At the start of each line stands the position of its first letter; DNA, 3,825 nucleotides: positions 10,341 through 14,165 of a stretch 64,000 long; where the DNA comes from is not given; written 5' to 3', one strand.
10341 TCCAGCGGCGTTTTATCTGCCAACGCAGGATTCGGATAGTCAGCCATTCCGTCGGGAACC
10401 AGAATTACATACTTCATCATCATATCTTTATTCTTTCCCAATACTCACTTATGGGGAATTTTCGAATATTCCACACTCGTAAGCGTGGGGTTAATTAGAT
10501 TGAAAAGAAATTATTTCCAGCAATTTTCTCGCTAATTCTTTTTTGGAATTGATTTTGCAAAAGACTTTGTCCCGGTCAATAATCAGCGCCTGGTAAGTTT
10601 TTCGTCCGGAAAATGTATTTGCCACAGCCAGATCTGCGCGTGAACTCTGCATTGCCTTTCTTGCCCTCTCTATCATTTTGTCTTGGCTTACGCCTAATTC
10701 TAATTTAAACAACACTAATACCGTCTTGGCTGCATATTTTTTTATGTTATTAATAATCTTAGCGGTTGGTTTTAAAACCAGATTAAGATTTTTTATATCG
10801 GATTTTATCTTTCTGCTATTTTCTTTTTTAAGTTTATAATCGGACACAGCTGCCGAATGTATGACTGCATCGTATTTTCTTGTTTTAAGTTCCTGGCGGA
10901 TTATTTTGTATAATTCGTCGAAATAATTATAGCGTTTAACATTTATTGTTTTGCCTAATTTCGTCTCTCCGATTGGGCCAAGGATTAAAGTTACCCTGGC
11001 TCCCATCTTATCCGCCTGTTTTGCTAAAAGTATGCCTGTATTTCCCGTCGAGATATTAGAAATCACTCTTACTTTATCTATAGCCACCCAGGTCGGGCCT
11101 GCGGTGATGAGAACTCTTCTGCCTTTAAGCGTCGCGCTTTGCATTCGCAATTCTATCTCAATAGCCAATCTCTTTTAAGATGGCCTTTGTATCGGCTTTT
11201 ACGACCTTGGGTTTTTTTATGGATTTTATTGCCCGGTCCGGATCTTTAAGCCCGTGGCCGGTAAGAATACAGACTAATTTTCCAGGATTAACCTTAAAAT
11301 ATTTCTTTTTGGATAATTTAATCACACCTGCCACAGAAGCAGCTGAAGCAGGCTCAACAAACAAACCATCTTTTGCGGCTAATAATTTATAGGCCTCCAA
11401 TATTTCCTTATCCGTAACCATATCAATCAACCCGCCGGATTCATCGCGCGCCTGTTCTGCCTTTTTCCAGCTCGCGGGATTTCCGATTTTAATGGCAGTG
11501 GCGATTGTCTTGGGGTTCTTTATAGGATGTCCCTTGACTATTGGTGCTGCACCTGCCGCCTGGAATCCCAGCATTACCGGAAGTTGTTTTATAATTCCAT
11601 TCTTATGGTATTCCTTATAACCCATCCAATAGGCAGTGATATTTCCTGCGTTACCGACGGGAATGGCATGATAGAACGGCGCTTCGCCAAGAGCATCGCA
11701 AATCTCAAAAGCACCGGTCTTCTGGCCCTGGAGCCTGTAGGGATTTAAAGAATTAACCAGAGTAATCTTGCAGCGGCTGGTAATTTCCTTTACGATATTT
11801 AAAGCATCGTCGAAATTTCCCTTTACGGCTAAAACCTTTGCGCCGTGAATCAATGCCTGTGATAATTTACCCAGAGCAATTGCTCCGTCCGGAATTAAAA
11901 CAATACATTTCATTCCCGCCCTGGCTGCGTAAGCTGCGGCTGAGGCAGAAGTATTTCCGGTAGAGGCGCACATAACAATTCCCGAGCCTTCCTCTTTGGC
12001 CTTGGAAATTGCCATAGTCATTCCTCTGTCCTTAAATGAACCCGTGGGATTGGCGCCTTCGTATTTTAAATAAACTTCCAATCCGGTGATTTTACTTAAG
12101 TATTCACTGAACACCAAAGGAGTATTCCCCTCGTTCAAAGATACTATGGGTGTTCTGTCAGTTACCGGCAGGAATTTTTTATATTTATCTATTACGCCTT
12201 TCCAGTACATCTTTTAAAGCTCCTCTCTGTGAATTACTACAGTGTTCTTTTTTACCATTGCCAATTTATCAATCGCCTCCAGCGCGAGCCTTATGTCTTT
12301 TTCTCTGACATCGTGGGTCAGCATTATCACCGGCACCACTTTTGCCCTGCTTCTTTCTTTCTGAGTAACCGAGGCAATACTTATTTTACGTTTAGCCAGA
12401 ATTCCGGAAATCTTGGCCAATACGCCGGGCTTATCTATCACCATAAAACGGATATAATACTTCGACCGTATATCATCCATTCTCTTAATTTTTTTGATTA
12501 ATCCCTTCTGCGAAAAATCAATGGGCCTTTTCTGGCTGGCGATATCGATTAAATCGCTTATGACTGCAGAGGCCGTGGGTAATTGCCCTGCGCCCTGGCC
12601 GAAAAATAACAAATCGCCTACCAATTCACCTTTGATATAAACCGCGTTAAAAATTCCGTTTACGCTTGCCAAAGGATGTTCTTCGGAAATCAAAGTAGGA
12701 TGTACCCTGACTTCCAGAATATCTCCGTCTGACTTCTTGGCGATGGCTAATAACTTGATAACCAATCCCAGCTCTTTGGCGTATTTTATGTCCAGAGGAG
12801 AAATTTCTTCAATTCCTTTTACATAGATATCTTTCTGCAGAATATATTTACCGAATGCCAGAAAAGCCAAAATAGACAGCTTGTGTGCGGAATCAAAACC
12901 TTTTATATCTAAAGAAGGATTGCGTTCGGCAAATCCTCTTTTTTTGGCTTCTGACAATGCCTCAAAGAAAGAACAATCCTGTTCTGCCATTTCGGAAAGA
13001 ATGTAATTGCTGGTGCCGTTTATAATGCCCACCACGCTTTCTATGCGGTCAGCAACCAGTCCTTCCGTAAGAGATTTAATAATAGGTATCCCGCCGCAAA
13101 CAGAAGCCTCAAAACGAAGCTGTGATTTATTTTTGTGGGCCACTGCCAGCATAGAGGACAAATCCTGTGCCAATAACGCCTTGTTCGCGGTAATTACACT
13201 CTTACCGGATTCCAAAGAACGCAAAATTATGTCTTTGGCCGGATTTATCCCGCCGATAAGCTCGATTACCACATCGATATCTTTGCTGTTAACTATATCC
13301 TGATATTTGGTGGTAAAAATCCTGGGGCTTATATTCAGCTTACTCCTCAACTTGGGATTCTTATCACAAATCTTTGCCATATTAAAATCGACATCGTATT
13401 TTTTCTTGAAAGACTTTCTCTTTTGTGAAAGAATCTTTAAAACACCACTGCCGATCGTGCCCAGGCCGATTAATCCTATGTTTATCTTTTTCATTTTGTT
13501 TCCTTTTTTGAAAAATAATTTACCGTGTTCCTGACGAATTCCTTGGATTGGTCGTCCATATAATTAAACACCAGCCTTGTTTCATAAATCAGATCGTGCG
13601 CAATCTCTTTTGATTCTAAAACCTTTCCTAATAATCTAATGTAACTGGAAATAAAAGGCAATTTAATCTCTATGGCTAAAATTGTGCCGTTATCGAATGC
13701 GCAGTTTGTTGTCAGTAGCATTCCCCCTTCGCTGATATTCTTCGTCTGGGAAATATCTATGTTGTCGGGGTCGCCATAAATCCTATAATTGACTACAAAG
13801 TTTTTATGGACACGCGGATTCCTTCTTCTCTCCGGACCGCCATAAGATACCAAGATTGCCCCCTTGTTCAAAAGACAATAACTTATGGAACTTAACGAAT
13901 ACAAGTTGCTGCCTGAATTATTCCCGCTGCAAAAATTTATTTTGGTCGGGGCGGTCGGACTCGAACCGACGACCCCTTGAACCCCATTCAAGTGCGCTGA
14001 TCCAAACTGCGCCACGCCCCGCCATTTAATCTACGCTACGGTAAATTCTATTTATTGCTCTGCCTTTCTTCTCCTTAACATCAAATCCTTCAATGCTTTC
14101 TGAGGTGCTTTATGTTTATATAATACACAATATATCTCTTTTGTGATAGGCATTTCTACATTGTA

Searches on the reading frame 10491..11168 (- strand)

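Call 40: search_protein_families(library=pfam, proteins=[window:10491-11168:-], max_evalue=0.001)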
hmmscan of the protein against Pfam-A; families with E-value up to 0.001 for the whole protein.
window:10491-11168:- (225 aa): 1 family
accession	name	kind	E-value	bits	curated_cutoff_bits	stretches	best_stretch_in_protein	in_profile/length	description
PF04127.22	DFP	-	1.3e-42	146.1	22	1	14-189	1-172/186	DNA/pantothenate metabolism flavoprotein C-terminal domain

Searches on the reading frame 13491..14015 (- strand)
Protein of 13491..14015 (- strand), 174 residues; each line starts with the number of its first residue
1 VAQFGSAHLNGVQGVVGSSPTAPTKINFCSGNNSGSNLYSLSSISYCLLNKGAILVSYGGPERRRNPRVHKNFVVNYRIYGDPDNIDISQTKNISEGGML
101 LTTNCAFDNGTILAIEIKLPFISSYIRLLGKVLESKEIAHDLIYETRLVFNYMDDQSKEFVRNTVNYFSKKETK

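Call 40: search_protein_families(library=pfam, proteins=[window:13491-14015:-], max_evalue=0.001)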
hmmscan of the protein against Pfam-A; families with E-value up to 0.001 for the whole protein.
window:13491-14015:- (174 aa): 1 family
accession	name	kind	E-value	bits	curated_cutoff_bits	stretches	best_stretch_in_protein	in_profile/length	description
PF07238.19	PilZ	-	1e-07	32.7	22.5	1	62-160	1-95/102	PilZ domain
